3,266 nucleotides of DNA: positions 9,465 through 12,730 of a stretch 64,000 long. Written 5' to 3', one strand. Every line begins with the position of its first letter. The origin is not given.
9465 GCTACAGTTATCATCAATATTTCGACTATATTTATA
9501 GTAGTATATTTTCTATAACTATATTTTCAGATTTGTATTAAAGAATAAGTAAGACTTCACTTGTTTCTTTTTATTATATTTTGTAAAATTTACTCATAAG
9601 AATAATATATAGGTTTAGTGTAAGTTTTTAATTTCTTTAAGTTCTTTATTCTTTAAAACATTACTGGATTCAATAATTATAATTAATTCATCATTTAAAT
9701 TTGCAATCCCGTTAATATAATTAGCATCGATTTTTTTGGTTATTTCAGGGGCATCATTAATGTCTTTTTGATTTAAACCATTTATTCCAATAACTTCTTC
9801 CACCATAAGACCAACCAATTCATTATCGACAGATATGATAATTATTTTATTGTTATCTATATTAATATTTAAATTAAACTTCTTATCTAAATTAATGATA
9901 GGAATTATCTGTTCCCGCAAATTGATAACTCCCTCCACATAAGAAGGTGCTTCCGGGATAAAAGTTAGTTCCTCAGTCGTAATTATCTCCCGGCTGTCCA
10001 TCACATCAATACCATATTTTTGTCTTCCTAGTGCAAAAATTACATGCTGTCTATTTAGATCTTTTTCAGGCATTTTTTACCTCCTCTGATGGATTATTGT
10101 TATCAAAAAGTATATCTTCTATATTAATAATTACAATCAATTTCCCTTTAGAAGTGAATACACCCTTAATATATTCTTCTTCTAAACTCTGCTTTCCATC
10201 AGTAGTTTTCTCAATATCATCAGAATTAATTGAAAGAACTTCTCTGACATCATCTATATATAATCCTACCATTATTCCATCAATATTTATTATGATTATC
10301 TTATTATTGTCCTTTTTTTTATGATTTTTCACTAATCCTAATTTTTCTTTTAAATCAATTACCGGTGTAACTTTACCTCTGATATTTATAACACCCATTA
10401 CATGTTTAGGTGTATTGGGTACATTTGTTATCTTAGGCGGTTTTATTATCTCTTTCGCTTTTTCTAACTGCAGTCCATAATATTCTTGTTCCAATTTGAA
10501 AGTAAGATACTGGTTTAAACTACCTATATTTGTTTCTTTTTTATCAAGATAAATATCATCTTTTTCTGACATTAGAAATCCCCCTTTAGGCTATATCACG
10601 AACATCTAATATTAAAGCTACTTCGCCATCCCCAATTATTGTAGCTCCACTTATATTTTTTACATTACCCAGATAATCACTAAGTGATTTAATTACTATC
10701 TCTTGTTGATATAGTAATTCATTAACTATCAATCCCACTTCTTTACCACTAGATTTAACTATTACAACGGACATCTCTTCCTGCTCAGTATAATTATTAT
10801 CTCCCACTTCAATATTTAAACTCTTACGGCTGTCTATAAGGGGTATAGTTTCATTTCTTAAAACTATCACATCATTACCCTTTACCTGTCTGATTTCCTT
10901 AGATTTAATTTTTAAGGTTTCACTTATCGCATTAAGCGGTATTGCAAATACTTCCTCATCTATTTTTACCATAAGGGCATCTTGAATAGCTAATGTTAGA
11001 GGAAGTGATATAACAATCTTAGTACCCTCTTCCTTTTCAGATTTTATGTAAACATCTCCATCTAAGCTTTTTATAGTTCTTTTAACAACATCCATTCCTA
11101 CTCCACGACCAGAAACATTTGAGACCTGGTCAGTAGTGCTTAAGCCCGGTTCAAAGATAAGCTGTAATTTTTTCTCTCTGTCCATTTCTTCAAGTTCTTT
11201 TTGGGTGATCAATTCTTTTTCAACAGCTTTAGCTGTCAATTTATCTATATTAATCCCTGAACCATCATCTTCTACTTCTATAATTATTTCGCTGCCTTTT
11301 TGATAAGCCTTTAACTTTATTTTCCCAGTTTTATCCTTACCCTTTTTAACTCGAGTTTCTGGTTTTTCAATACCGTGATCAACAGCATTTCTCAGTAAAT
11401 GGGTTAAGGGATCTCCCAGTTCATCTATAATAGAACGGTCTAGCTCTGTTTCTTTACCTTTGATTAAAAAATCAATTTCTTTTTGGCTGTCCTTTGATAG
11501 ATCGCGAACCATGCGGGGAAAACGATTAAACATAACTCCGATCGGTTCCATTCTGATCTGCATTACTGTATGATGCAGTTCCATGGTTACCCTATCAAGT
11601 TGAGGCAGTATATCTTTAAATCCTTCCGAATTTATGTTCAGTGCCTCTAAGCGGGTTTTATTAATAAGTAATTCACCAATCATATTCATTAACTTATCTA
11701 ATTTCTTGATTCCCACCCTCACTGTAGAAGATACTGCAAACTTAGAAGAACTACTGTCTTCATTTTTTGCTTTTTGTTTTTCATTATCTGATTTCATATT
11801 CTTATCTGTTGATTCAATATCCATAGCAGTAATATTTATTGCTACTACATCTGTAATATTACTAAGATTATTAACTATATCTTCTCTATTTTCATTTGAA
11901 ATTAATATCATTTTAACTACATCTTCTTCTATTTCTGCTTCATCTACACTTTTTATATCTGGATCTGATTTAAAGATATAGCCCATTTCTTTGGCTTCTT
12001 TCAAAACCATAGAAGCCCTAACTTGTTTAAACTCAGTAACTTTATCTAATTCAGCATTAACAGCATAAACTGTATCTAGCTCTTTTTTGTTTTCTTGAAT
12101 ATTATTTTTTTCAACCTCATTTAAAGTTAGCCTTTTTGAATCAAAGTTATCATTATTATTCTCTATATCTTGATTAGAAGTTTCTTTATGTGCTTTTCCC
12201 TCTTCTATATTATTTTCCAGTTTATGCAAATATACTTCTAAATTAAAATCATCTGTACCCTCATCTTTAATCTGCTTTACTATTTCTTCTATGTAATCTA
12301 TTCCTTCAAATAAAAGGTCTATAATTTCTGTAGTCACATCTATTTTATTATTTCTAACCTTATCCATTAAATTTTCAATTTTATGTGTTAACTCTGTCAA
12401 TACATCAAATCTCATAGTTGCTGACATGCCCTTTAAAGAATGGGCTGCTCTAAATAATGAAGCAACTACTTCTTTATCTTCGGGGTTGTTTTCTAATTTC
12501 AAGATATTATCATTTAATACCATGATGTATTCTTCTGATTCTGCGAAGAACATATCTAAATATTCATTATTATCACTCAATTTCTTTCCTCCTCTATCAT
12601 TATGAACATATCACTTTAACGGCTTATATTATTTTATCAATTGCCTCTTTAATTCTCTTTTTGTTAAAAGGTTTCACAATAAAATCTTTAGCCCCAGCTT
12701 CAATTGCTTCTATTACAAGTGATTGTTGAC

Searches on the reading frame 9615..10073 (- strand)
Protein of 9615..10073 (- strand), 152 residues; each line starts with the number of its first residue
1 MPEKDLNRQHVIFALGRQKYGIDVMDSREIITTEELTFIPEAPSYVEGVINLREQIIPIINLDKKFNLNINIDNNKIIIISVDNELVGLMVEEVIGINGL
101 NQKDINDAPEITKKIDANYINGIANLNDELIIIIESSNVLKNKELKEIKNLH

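Call 61: search_protein_families(library=pfam, proteins=[window:9615-10073:-], max_evalue=0.00001)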
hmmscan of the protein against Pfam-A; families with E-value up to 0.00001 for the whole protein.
window:9615-10073:- (152 aa): 1 family
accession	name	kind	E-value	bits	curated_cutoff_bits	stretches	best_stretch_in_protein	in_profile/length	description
PF01584.24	CheW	-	6.5e-30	104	23.5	1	9-142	1-136/138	CheW-like domain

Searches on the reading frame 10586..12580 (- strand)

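Call 61: search_protein_families(library=pfam, proteins=[window:10586-12580:-], max_evalue=0.00001)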
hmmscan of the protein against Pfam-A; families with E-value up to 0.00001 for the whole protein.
window:10586-12580:- (664 aa): 5 families
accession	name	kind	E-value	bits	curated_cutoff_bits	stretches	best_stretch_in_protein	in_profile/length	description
PF01584.24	CheW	-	8e-29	100.5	23.5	1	535-663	2-133/138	CheW-like domain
PF02518.31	HATPase_c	-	1.1e-18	68.2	26.4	1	390-529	4-110/111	Histidine kinase-, DNA gyrase B-, and HSP90-like ATPase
PF01627.28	Hpt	-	1e-15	58.2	24.6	1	6-99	1-76/84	Hpt domain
PF02895.20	H-kinase_dim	-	3.3e-14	53.5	23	1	284-342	1-68/68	Signal transducing histidine kinase, homodimeric domain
PF07194.16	P2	-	5.3e-13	49.3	23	1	171-251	1-80/81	P2 response regulator binding domain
